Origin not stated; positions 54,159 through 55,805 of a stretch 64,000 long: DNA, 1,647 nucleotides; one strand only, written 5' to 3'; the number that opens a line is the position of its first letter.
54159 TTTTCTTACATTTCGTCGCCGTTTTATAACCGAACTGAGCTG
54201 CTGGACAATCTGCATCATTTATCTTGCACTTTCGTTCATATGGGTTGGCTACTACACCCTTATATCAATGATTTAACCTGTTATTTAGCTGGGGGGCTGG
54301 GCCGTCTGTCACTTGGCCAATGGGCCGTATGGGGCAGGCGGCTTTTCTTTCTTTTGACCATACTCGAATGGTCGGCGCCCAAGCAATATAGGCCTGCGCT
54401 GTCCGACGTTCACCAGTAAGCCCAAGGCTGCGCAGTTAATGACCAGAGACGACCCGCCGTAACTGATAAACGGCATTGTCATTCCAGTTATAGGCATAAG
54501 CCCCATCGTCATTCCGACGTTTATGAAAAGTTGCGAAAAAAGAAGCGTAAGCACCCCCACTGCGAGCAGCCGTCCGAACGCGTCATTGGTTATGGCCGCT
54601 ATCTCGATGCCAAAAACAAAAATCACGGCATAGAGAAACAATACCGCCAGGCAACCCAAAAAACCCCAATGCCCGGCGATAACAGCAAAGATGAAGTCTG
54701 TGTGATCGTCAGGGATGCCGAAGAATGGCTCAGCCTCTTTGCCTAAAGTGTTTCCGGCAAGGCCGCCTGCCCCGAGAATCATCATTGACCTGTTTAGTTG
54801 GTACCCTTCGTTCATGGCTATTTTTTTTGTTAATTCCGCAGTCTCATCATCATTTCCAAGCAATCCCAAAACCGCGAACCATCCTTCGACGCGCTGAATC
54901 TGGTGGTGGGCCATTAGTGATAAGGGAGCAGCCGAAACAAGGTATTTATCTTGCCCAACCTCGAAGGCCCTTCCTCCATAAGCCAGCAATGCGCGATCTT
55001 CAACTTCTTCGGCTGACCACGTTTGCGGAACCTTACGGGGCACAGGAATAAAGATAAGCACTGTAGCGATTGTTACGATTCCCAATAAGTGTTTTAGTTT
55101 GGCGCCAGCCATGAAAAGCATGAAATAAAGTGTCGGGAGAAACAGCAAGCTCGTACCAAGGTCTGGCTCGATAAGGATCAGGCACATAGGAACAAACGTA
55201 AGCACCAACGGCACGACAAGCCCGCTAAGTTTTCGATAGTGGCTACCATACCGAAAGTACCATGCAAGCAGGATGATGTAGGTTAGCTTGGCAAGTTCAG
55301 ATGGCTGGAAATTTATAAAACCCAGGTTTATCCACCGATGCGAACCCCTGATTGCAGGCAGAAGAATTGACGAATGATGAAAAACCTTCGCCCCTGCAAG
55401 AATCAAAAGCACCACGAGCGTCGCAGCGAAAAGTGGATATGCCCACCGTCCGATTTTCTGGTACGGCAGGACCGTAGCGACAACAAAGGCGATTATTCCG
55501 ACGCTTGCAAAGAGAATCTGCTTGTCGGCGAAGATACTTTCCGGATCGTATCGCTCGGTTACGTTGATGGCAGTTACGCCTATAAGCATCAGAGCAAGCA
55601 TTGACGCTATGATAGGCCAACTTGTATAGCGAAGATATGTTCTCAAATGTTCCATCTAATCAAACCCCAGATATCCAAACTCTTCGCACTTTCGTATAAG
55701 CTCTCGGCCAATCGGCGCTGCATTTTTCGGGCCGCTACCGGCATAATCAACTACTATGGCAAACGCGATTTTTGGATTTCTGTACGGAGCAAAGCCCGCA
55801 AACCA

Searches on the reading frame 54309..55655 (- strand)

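Call 68: search_protein_families(library=pfam, proteins=[window:54309-55655:-], max_evalue=0.0001)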
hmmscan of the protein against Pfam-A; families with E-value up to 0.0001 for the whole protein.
window:54309-55655:- (448 aa): 1 family
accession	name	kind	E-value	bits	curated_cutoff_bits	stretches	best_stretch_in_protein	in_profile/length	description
PF01098.24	FTSW_RODA_SPOVE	-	5e-82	276.2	26.4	2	273-419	214-352/356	Cell cycle protein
